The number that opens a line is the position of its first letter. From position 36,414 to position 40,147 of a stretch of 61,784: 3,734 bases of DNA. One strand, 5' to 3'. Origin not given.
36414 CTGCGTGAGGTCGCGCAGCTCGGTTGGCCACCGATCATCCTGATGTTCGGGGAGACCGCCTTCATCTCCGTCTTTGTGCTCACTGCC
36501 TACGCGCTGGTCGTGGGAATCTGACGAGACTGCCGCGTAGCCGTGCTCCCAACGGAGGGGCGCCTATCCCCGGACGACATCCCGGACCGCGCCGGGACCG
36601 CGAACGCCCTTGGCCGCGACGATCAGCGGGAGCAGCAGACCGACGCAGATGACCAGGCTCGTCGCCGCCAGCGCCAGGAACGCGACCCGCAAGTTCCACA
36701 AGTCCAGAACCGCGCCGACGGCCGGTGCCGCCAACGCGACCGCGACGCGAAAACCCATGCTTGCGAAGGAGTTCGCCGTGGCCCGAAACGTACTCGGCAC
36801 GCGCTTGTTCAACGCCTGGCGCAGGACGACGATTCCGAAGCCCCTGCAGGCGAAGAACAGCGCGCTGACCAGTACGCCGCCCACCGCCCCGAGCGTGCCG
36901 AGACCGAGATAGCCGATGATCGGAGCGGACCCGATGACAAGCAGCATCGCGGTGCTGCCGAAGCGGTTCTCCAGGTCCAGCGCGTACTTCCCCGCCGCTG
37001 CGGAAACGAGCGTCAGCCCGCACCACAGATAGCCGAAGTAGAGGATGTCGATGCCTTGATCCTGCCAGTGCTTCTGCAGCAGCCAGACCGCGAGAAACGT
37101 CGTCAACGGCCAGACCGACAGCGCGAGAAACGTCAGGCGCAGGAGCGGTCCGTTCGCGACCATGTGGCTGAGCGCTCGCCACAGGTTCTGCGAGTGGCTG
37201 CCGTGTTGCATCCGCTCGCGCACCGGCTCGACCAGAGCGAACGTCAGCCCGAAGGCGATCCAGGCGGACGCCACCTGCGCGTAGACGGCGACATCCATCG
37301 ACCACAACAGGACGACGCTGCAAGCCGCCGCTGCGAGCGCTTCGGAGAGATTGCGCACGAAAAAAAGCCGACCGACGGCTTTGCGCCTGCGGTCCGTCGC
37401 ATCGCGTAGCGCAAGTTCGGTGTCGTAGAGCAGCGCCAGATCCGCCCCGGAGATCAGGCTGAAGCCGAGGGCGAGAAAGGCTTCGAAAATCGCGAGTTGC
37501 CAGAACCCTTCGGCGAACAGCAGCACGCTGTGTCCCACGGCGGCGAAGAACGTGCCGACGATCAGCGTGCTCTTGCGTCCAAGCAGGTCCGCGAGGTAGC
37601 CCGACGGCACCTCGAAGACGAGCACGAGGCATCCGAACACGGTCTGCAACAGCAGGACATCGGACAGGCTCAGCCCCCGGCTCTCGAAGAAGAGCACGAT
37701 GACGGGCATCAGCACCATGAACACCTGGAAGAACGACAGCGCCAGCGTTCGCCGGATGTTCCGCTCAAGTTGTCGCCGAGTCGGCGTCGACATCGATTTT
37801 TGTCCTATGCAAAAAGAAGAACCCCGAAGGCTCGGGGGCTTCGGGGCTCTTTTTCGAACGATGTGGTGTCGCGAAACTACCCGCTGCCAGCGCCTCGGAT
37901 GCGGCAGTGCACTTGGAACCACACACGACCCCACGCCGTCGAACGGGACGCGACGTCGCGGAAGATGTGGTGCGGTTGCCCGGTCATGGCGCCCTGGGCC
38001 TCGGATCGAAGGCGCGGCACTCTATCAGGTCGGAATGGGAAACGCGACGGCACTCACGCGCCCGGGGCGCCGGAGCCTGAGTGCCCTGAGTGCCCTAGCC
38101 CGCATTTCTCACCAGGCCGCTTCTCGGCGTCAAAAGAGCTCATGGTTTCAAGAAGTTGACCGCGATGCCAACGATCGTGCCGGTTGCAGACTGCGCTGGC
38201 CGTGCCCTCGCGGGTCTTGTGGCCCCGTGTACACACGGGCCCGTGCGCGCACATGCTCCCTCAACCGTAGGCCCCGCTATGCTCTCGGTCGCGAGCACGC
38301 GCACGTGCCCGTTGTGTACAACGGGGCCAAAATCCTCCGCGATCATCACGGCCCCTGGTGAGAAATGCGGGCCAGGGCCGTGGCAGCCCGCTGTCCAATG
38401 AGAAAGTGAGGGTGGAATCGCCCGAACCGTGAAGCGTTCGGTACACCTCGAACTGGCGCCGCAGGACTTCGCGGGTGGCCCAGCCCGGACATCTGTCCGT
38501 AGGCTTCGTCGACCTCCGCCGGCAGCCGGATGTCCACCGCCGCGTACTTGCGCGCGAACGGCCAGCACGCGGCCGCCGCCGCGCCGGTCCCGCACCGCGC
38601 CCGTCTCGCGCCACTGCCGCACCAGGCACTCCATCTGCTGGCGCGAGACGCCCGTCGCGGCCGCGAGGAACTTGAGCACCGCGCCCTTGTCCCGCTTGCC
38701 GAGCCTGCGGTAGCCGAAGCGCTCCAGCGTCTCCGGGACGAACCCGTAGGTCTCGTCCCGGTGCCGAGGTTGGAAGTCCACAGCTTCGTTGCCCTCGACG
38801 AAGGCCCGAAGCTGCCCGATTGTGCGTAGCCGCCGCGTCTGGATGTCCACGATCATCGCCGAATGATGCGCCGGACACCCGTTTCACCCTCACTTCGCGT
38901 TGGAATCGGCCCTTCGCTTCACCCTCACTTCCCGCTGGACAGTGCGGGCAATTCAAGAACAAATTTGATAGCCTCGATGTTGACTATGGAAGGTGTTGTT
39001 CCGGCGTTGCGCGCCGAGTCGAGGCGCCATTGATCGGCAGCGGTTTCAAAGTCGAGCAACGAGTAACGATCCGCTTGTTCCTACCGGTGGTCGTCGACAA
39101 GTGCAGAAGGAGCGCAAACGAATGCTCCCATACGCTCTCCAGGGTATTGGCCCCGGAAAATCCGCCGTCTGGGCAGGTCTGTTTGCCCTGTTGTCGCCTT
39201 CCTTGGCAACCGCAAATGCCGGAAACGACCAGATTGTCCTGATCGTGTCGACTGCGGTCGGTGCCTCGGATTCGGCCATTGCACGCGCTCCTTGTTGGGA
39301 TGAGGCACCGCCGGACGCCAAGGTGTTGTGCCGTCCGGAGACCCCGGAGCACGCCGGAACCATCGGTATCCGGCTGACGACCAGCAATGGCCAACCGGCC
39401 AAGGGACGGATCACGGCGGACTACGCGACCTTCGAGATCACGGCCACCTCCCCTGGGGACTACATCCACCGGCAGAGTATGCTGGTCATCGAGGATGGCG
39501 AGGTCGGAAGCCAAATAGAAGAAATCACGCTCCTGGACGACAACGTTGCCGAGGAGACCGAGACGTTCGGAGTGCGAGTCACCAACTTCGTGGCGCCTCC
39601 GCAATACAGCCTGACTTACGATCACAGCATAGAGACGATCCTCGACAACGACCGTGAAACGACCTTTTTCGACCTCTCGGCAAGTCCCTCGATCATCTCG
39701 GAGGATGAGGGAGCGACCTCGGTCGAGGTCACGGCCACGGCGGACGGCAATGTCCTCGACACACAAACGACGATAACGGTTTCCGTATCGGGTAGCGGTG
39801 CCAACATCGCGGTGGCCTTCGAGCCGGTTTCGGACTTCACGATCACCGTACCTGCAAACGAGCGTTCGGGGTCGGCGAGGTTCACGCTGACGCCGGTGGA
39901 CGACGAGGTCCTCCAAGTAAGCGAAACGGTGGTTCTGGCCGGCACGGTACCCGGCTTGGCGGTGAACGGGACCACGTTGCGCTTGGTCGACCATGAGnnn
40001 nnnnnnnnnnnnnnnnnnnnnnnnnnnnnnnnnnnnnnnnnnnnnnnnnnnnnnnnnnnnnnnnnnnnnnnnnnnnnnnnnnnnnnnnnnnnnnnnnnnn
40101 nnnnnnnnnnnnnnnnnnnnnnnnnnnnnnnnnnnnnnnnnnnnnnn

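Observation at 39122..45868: Giant Calx-beta-repeat protein with a C-terminal autotransporter-like barrel, an unusual passenger architecture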

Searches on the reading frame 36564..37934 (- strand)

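Call 14: search_protein_families(library=pfam, proteins=[window:36564-37934:-], max_evalue=0.001)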
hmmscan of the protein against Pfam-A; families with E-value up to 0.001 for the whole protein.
window:36564-37934:- (456 aa): 2 families
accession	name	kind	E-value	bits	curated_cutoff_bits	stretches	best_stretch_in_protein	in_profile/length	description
PF07690.21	MFS_1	-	7.1e-21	74.9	33.4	2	67-371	7-311/347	Major Facilitator Superfamily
PF00083.30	Sugar_tr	-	0.00054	19.4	22.3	1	111-163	66-121/452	Sugar (and other) transporter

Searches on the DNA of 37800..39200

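Call 64: search_rna_families(source=window, start=37800, end=39200, threshold=evalue, max_evalue=1)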
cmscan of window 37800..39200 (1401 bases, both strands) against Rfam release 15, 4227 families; matches with E-value up to 1: 1.
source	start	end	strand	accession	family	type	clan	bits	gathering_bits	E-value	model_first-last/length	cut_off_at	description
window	37812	37846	-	RF02401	ClpQY_promoter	Cis-reg;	-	16.9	42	0.79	1-29/57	no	ClpQY promoter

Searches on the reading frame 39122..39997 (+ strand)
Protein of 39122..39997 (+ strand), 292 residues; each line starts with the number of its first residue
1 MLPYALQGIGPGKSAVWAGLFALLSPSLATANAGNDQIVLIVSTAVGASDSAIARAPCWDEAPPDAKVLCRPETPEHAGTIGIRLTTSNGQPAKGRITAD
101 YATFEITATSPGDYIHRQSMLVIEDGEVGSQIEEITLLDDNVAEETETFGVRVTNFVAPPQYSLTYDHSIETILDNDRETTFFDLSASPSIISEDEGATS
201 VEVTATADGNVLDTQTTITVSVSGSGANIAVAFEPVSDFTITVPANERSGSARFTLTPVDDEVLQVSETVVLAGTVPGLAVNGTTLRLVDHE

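Call 7: search_protein_families(library=pfam, proteins=[window:39122-39997:+], max_evalue=10)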
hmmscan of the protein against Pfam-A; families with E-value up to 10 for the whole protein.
seq(292 aa): 5 families
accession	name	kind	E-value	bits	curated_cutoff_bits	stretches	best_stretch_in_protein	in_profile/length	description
PF03160.20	Calx-beta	-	2.5e-09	37.6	27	1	76-175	19-117/119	Calx-beta domain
PF24156.1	DUF7407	-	0.032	15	28.2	1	201-261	11-66/74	Domain of unknown function (DUF7407)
PF07703.20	A2M_BRD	-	0.091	13.5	22.7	1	101-265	15-139/140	Alpha-2-macroglobulin bait region domain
PF14352.11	DUF4402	-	0.18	12.9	25.2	1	192-253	15-73/129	Domain of unknown function (DUF4402)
PF13944.12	Calycin_like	-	0.26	12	30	1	180-234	66-122/124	Calycin-like beta-barrel domain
